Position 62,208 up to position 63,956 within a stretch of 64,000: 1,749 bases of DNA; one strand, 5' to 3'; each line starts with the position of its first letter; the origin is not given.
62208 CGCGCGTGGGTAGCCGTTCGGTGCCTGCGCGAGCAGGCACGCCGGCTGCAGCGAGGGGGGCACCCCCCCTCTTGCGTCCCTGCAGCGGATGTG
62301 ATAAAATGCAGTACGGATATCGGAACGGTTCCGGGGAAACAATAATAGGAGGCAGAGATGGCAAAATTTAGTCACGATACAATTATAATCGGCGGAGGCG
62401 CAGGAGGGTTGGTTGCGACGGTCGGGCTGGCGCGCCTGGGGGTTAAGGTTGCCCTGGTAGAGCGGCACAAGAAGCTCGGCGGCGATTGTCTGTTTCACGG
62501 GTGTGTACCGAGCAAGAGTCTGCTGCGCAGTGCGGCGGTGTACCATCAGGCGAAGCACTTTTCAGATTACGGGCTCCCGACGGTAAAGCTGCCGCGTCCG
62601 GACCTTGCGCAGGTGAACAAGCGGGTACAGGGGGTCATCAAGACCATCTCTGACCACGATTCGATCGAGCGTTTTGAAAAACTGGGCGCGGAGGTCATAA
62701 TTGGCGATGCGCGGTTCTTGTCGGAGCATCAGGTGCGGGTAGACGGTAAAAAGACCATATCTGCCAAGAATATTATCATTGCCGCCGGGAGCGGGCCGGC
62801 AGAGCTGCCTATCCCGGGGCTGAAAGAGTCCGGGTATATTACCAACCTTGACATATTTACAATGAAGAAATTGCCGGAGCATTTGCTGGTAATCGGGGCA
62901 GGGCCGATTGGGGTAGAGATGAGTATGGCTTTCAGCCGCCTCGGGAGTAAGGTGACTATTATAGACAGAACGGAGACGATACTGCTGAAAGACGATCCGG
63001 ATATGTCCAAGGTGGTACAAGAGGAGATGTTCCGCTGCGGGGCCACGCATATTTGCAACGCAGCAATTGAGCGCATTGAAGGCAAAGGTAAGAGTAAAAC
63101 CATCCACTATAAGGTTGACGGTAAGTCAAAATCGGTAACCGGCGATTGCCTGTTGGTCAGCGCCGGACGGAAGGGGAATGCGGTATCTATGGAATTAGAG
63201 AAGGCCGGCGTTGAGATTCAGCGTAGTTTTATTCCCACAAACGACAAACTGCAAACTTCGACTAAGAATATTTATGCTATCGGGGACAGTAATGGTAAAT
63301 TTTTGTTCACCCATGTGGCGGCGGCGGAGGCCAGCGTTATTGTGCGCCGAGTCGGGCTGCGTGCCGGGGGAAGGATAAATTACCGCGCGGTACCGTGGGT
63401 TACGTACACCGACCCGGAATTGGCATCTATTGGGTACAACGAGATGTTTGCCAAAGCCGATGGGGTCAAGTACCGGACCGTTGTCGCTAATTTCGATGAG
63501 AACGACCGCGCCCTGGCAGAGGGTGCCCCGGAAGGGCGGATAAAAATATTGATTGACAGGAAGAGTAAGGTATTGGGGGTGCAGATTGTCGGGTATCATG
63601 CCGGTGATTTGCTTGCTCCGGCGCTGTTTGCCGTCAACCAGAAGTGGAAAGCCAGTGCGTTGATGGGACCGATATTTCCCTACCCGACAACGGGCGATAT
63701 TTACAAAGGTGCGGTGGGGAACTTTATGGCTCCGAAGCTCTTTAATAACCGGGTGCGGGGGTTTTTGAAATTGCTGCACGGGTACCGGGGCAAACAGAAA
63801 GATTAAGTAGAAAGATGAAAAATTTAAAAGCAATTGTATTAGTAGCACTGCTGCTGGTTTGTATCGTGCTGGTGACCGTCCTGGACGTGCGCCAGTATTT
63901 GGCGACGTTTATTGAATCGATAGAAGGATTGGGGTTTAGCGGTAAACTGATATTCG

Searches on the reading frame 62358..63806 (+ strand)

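Call 50: search_protein_families(library=pfam, proteins=[window:62358-63806:+], max_evalue=0.00001)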
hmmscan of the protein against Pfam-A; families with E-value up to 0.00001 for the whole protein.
window:62358-63806:+ (482 aa): 12 families
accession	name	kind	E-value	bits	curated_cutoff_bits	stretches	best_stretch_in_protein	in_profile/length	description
PF07992.20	Pyr_redox_2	-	2.7e-60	204.7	26.1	1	7-325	2-291/291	Pyridine nucleotide-disulphide oxidoreductase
PF02852.28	Pyr_redox_dim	-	1.1e-24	87.2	25.3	1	345-449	1-106/110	Pyridine nucleotide-disulphide oxidoreductase, dimerisation domain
PF00070.33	Pyr_redox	-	6.7e-22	78.2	22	1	175-250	1-78/82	Pyridine nucleotide-disulphide oxidoreductase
PF13738.12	Pyr_redox_3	-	7.6e-13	48.8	30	1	131-309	120-305/305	Pyridine nucleotide-disulphide oxidoreductase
PF01134.28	GIDA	-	3.9e-11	43.1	22.1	0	7-63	1-54/391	Glucose inhibited division protein A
PF12831.13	FAD_oxidored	-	2.5e-10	40.6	27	1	7-43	1-37/416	FAD dependent oxidoreductase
PF13450.12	NAD_binding_8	-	5.3e-10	39.9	21.9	1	10-44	1-35/68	NAD(P)-binding Rossmann-like domain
PF03486.20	HI0933_like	-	5.4e-09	36.3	50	0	7-44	2-39/244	HI0933-like protein Rossmann domain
PF01494.25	FAD_binding_3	-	1.5e-08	34.7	22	0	7-39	3-35/349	FAD binding domain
PF00890.30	FAD_binding_2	-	1.2e-07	31.7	20.4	0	7-42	1-36/414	FAD binding domain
PF01266.30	DAO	-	8.4e-07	29.3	27.9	0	7-41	1-35/353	FAD dependent oxidoreductase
PF01946.23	Thi4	-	3.1e-06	27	26.2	0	6-57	18-70/235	Thi4 family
